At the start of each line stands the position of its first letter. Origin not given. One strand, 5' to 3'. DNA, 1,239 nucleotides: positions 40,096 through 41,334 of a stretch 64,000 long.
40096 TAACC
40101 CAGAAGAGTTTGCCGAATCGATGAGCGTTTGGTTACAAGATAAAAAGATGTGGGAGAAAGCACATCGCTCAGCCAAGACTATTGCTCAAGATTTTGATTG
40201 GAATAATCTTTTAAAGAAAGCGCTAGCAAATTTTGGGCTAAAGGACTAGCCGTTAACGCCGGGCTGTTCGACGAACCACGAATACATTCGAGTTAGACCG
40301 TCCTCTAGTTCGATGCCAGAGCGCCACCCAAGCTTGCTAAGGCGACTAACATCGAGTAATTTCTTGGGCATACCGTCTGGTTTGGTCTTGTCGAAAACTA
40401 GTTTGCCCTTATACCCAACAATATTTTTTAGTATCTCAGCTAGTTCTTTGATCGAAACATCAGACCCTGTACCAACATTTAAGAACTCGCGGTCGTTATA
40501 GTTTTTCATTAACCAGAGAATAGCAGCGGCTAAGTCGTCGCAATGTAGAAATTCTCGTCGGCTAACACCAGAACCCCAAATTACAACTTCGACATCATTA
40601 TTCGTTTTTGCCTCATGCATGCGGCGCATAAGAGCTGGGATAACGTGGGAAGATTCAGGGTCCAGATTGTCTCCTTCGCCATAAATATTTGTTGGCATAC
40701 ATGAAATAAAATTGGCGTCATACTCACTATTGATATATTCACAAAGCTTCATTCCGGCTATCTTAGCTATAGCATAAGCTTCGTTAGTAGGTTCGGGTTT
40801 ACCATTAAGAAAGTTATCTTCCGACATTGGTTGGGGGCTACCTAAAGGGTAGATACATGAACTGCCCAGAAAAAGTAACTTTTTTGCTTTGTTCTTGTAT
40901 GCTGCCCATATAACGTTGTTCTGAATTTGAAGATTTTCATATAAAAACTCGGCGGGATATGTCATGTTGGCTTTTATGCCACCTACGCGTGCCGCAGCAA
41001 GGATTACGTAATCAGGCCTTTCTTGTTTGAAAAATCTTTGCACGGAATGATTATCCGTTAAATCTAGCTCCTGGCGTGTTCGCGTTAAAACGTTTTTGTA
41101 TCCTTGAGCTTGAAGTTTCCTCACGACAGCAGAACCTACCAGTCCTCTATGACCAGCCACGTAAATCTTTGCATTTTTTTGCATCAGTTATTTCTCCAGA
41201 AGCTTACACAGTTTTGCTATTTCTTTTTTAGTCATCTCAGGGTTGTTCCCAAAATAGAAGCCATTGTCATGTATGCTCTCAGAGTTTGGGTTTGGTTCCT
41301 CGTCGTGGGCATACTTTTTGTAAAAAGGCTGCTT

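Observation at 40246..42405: Probable 3,6-dideoxyhexose (colitose-type) branch: DegT-fold enzyme with His replacing the catalytic Lys next to an Fcl/ColC homologue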

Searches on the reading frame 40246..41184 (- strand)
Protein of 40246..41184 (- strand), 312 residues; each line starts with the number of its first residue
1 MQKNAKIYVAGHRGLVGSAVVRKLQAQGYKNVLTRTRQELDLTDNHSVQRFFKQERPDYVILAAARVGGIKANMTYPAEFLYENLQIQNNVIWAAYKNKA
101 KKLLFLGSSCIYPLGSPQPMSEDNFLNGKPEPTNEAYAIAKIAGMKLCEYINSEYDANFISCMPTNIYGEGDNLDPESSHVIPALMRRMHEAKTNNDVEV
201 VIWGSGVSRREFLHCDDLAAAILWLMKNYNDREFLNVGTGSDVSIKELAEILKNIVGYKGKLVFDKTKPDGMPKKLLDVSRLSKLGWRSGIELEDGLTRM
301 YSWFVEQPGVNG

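Call 3: search_protein_families(library=pfam, proteins=[window:40246-41184:-])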
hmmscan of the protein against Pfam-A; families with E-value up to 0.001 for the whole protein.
window:40246-41184:- (312 aa): 4 families
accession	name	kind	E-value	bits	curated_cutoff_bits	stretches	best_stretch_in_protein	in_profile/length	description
PF01370.27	Epimerase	-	8.1e-64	215.7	20.9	1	7-238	1-240/240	NAD dependent epimerase/dehydratase family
PF16363.11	GDP_Man_Dehyd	-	2.5e-16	60.5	27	1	39-299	58-331/332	GDP-mannose 4,6 dehydratase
PF04321.23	RmlD_sub_bind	-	8.6e-10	38.6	27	1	6-66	2-61/287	RmlD substrate binding domain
PF02719.21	Polysacc_synt_2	-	0.00011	21.9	20.2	0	20-106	39-126/293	Polysaccharide biosynthesis protein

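Call 4: search_protein_families(library=ncbifam, proteins=[window:40246-41184:-])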
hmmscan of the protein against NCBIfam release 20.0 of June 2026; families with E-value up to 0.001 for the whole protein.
window:40246-41184:- (312 aa): 13 families
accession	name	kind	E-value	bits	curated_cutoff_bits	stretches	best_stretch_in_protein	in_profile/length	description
NF047922.1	GDPFucSynFcl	equivalog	1.1e-143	478.2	500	1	4-307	2-304/308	GDP-L-fucose synthase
TIGR01179.1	galE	equivalog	1.4e-20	73.4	262.3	1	40-307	54-328/332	UDP-glucose 4-epimerase GalE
TIGR01181.1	dTDP_gluc_dehyt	equivalog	3.6e-18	65.7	365.1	1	40-306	57-313/321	dTDP-glucose 4,6-dehydratase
TIGR02197.1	heptose_epim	equivalog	5.2e-12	45.6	274.6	1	7-260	1-264/316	ADP-glyceromanno-heptose 6-epimerase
TIGR04180.1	EDH_00030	hypoth_equivalog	7.5e-12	44.9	475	1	41-268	57-268/297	NAD-dependent 4,6-dehydratase LegB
TIGR01214.1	rmlD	equivalog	6.1e-08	32.1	224.05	1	6-67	1-61/285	dTDP-4-dehydrorhamnose reductase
NF007490.0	PRK10084.1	subfamily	1.5e-07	30.7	649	0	199-306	220-336/361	dTDP-glucose 4,6-dehydratase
NF008360.0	PRK11150.1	equivalog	4.9e-07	29.2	452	1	134-252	137-250/310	ADP-glyceromanno-heptose 6-epimerase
TIGR01777.1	yfcH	hypoth_equivalog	7.5e-06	25.7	207.35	0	7-53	1-48/292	TIGR01777 family oxidoreductase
NF007582.0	PRK10217.1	equivalog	1.1e-05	24.8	698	0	39-305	57-332/355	dTDP-glucose 4,6-dehydratase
TIGR03466.1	HpnA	hypoth_equivalog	7e-05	21.9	367.65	1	6-189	2-193/327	hopanoid-associated sugar epimerase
NF005754.0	PRK07578.1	equivalog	0.00012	22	167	1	6-65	2-64/200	short chain dehydrogenase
NF007956.0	PRK10675.1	subfamily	0.00019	20.7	394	0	39-308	56-333/338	UDP-glucose 4-epimerase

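Call 15: search_solved_structures(query=window:40246-41184:-, show_alignments=1, max_evalue=1e-20)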
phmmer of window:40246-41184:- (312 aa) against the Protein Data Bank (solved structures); distinct sequences matched with E-value up to 1e-20: 24.
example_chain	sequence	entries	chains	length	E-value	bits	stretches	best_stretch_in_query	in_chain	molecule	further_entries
1bsv_A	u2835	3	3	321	3.3e-109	368.1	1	5-307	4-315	PROTEIN (GDP-FUCOSE SYNTHETASE) | GDP-FUCOSE SYNTHETASE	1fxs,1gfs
1bws_A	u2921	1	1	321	8.6e-109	366.7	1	5-307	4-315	PROTEIN (GDP-4-KETO-6-DEOXY-D-MANNOSE EPIMERASE/REDUCTASE)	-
1e6u_A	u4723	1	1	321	2.5e-108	365.2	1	5-307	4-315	GDP-FUCOSE SYNTHETASE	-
1e7s_A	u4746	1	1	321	4.3e-108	364.4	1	5-307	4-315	GDP-FUCOSE SYNTHETASE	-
1e7q_A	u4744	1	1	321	4.7e-108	364.3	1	5-307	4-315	GDP-FUCOSE SYNTHETASE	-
1e7r_A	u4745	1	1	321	2.9e-107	361.7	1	5-307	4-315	GDP-FUCOSE SYNTHETASE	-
8du0_A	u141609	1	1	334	1.9e-101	342.6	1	5-307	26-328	GDP-L-fucose synthase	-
7ll6_A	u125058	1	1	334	1.9e-101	342.6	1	5-307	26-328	GDP-L-fucose synthase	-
7anh_A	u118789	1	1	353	5.7e-99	334.4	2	1-197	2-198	GDP-L-fucose synthase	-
8ewu_A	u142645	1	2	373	2.4e-85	289.7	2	1-197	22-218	GDP-L-fucose synthase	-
7cxt_A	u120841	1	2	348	1.4e-79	270.8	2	1-196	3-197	GDP-L-fucose synthase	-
7m13_A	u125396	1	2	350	1.4e-79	270.7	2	1-197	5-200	GDP-L-fucose synthase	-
7anc_A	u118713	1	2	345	3.1e-79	269.6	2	1-197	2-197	GDP-L-fucose synthase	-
4e5y_A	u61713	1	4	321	6.1e-48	166.9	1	4-282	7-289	GDP-L-fucose synthase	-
4b8w_A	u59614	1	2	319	7.5e-48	166.6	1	5-282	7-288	GDP-L-FUCOSE SYNTHASE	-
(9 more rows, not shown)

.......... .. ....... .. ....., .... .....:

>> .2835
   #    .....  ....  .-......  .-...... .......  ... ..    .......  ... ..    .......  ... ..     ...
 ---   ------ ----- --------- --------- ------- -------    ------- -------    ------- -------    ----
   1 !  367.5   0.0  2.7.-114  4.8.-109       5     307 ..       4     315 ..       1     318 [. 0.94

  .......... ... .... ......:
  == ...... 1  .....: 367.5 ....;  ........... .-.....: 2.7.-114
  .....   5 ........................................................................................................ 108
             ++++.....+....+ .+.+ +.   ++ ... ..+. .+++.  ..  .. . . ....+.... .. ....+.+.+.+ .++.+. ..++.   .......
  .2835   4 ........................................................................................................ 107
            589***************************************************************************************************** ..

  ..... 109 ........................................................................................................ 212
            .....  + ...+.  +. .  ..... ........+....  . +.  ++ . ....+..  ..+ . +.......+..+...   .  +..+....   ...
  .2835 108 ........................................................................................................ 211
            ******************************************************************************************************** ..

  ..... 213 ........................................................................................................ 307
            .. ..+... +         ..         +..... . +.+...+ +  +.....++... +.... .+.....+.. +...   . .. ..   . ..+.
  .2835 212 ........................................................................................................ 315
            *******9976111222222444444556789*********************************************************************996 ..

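Call 51: search_protein_families(library=ncbifam, proteins=[L002:11611-12597:+], max_evalue=1e-10)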
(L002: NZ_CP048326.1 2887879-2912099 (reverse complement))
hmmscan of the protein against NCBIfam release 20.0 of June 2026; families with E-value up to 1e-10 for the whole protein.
L002:11611-12597:+ (328 aa): 6 families
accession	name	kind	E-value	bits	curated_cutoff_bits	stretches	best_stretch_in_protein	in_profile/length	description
NF047922.1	GDPFucSynFcl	equivalog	4e-163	542.1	500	1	4-319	2-307/308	GDP-L-fucose synthase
TIGR01181.1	dTDP_gluc_dehyt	equivalog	1.6e-24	86.6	365.1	1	42-320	59-318/321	dTDP-glucose 4,6-dehydratase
TIGR04180.1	EDH_00030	hypoth_equivalog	5.9e-19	68.2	475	1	53-277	67-268/297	NAD-dependent 4,6-dehydratase LegB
TIGR01179.1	galE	equivalog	2.9e-17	62.5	262.3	1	40-317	54-329/332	UDP-glucose 4-epimerase GalE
NF007490.0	PRK10084.1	subfamily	2.1e-14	53.3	649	1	42-318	59-339/361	dTDP-glucose 4,6-dehydratase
NF007582.0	PRK10217.1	equivalog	2e-11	43.6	698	0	130-320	153-338/355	dTDP-glucose 4,6-dehydratase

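Call 55: list_cluster_members(proteins=[P0001, window:40246-41184:-, window:19094-20464:-])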
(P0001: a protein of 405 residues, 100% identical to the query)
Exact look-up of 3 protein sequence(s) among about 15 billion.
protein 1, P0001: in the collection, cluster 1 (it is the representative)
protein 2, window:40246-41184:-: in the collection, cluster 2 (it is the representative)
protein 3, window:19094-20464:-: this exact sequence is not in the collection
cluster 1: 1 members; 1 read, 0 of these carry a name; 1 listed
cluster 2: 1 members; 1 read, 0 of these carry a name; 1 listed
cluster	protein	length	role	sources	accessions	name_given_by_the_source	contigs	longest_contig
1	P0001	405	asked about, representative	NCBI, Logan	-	-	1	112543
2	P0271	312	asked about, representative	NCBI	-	-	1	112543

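Call 63: find_homologous_proteins(query=window:40246-41184:-, max_evalue=1e-60)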
Query window:40246-41184:- (312 aa): 7999 proteins with E <= 1e-60 among 8000 candidates; the best 120 are listed.
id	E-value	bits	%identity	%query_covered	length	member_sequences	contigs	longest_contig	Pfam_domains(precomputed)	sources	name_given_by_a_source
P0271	9.7e-210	713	100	100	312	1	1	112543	PF04321.24,PF16363.12,PF01370.28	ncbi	-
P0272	1.3e-161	555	79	98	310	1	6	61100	PF04321.24,PF16363.12,PF01370.28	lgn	-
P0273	2.7e-159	547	74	99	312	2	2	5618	PF04321.24,PF16363.12,PF01370.28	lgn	-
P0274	8.6e-159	546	75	100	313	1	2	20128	PF04321.24,PF16363.12,PF02719.22,PF01370.28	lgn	-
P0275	7.6e-154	530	74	99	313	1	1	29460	PF04321.24,PF16363.12,PF01370.28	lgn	-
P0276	1.5e-153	529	74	98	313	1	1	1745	PF04321.24,PF16363.12,PF01370.28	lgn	-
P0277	3.6e-153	527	74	99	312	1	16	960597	PF04321.24,PF16363.12,PF01370.28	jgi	jgi:GDP-L-fucose synthase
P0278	3.6e-153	527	73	99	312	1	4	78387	PF04321.24,PF16363.12,PF01370.28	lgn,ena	-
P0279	6.2e-153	527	75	98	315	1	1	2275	PF04321.24,PF16363.12,PF01370.28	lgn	-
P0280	1.8e-152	525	73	99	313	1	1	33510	PF04321.24,PF16363.12,PF01370.28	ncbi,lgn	-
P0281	4.5e-152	524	70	100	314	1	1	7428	PF04321.24,PF16363.12,PF01370.28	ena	-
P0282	5.7e-152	523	73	99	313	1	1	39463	PF04321.24,PF16363.12,PF01370.28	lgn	-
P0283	1.6e-151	522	73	98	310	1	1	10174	PF04321.24,PF16363.12,PF01370.28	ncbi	-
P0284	5.1e-151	520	72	98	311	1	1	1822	PF04321.24,PF16363.12,PF01370.28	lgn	-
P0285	8.8e-151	519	72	99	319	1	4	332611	PF04321.24,PF16363.12,PF02719.22,PF01370.28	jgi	jgi:GDP-L-fucose synthase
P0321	2.4e-145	502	71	99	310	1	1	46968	PF04321.24,PF16363.12,PF01370.28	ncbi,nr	ncbi:MAG: rmlD substrate binding domain protein [Parcubacteria group bacterium]|nr:rmlD substrate bi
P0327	7.3e-145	500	69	98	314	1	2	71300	PF04321.24,PF16363.12,PF02719.22,PF01370.28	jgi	jgi:GDP-L-fucose synthase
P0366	5.4e-143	494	69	98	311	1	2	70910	PF04321.24,PF16363.12,PF01370.28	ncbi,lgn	-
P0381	2.2e-142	492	68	98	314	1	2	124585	PF04321.24,PF16363.12,PF02719.22,PF01073.26,PF01370.28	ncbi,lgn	-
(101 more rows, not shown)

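Call 65: find_encoding_contigs(protein=P0277, flank=6000, max_places=1)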
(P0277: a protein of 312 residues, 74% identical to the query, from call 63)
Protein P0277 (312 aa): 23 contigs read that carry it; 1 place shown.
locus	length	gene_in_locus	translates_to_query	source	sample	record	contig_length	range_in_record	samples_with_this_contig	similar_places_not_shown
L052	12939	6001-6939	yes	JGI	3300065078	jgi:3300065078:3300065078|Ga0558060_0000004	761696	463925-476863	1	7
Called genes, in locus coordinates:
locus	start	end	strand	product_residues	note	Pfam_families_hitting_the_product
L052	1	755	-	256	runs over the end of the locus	PF00702:Hydrolase (faint), PF08282:Hydrolase_3, PF03332:PMM (weak)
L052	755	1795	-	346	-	PF00483:NTP_transferase, PF12804:NTP_transf_3, PF22640:ManC_GMP_beta-helix (weak)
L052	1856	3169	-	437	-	PF02737:3HCDH_N (faint), PF03446:NAD_binding_2 (faint), PF03721:UDPG_MGDP_dh_N, PF00984:UDPG_MGDP_dh, PF03720:UDPG_MGDP_dh_C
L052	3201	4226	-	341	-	PF13641:Glyco_tranf_2_3, PF00535:Glycos_transf_2, PF10111:Glyco_tranf_2_2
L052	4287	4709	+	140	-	PF00293:NUDIX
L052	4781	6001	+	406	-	PF01041:DegT_DnrJ_EryC1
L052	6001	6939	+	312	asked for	PF01370:Epimerase, PF04321:RmlD_sub_bind (weak), PF16363:GDP_Man_Dehyd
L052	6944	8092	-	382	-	PF00534:Glycos_transf_1, PF13692:Glyco_trans_1_4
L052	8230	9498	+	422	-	PF01943:Polysacc_synt (weak)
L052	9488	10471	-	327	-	PF00535:Glycos_transf_2, PF13641:Glyco_tranf_2_3 (weak)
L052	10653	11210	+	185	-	-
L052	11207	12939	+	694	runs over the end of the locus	PF13517:FG-GAP_3 (faint), PF01839:FG-GAP (faint)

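Call 66: find_encoding_contigs(protein=P0381, flank=6000, max_places=1)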
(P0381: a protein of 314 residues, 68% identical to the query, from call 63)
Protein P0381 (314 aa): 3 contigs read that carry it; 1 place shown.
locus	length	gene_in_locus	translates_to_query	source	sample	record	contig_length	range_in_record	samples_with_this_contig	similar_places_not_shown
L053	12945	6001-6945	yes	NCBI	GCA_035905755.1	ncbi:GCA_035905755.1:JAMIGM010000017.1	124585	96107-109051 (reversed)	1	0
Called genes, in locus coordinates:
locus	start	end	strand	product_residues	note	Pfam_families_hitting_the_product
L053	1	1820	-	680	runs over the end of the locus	-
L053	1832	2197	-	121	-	PF10066:DUF2304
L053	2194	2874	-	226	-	PF00535:Glycos_transf_2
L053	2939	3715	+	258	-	PF13641:Glyco_tranf_2_3 (weak), PF00535:Glycos_transf_2, PF10111:Glyco_tranf_2_2 (weak)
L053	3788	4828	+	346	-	PF01370:Epimerase, PF02719:Polysacc_synt_2 (weak), PF04321:RmlD_sub_bind, PF16363:GDP_Man_Dehyd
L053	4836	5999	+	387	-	PF01041:DegT_DnrJ_EryC1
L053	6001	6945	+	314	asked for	PF01073:3Beta_HSD (faint), PF01370:Epimerase, PF02719:Polysacc_synt_2 (faint), PF04321:RmlD_sub_bind, PF16363:GDP_Man_Dehyd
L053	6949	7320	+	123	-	-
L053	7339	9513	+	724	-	PF00535:Glycos_transf_2, PF00534:Glycos_transf_1, PF13692:Glyco_trans_1_4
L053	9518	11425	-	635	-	-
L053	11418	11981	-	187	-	-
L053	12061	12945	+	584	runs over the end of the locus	PF13439:Glyco_transf_4, PF00534:Glycos_transf_1, PF13692:Glyco_trans_1_4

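Call 67: find_encoding_contigs(protein=P0327, flank=6000, max_places=1)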
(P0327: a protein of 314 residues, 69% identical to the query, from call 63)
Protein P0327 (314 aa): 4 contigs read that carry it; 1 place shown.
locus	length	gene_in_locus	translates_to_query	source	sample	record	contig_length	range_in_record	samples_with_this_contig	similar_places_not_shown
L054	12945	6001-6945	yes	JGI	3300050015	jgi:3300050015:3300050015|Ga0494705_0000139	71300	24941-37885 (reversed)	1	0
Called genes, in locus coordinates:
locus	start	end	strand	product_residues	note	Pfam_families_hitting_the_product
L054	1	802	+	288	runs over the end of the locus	PF00483:NTP_transferase, PF12804:NTP_transf_3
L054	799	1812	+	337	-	PF00106:adh_short, PF01073:3Beta_HSD, PF01370:Epimerase, PF02719:Polysacc_synt_2, PF04321:RmlD_sub_bind, PF05368:NmrA (weak), PF07993:NAD_binding_4 (weak), PF16363:GDP_Man_Dehyd, +2 more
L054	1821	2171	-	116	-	PF10066:DUF2304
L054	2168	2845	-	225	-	PF00535:Glycos_transf_2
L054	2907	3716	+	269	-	PF00535:Glycos_transf_2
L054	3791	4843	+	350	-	PF01370:Epimerase, PF04321:RmlD_sub_bind, PF16363:GDP_Man_Dehyd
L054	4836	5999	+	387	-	PF01041:DegT_DnrJ_EryC1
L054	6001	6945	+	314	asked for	PF01370:Epimerase, PF02719:Polysacc_synt_2 (faint), PF04321:RmlD_sub_bind, PF16363:GDP_Man_Dehyd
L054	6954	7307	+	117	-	-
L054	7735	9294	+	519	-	-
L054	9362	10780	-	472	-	PF09913:DUF2142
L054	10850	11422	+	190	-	-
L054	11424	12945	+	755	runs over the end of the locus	-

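Call 68: find_encoding_contigs(protein=P0321, flank=5000, max_places=1)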
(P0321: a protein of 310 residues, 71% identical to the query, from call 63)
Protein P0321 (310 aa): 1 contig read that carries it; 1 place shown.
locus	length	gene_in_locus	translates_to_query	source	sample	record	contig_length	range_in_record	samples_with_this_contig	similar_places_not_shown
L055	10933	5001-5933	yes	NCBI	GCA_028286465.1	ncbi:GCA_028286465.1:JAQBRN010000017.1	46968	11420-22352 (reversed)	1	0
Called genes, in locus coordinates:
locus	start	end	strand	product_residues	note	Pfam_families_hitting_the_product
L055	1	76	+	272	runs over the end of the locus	-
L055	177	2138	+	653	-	PF02310:B12-binding (weak), PF04055:Radical_SAM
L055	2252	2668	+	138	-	-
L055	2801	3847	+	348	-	PF01370:Epimerase, PF04321:RmlD_sub_bind, PF16363:GDP_Man_Dehyd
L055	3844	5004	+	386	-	PF01041:DegT_DnrJ_EryC1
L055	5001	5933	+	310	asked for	PF01370:Epimerase, PF04321:RmlD_sub_bind, PF16363:GDP_Man_Dehyd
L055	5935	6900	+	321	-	-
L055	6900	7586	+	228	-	PF13489:Methyltransf_23, PF08241:Methyltransf_11 (weak)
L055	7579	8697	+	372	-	PF00534:Glycos_transf_1, PF13692:Glyco_trans_1_4, PF13524:Glyco_trans_1_2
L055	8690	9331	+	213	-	PF13489:Methyltransf_23 (weak), PF13847:Methyltransf_31 (faint), PF08241:Methyltransf_11, PF13649:Methyltransf_25 (weak)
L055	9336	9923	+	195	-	PF13489:Methyltransf_23, PF05148:Methyltransf_8 (weak), PF08241:Methyltransf_11, PF08242:Methyltransf_12 (weak), PF13649:Methyltransf_25, PF13847:Methyltransf_31 (weak)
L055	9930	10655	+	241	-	PF03291:mRNA_G-N7_MeTrfase (faint), PF13489:Methyltransf_23 (weak), PF08241:Methyltransf_11 (faint), PF08242:Methyltransf_12 (weak), PF13649:Methyltransf_25 (weak)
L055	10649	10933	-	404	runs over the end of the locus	PF01943:Polysacc_synt, PF13440:Polysacc_synt_3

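Call 69: find_encoding_contigs(protein=P0366, flank=5000, max_places=1)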
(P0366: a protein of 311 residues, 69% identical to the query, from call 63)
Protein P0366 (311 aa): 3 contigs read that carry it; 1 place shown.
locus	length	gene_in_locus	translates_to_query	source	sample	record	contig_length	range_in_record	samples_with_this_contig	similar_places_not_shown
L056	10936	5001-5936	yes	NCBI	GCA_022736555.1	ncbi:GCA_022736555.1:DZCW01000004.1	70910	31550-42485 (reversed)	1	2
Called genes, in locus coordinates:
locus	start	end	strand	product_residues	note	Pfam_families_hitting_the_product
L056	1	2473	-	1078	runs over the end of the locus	PF00535:Glycos_transf_2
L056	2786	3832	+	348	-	PF01370:Epimerase, PF02719:Polysacc_synt_2 (faint), PF04321:RmlD_sub_bind (weak), PF16363:GDP_Man_Dehyd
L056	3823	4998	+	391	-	PF01041:DegT_DnrJ_EryC1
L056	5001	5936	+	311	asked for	PF01370:Epimerase, PF04321:RmlD_sub_bind, PF16363:GDP_Man_Dehyd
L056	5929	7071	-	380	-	PF00534:Glycos_transf_1, PF13692:Glyco_trans_1_4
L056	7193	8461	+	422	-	-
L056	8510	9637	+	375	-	PF02350:Epimerase_2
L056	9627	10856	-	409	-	PF13439:Glyco_transf_4 (weak), PF00534:Glycos_transf_1, PF13692:Glyco_trans_1_4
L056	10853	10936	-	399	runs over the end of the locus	PF13439:Glyco_transf_4 (weak), PF00534:Glycos_transf_1, PF20706:GT4-conflict, PF13692:Glyco_trans_1_4, PF13524:Glyco_trans_1_2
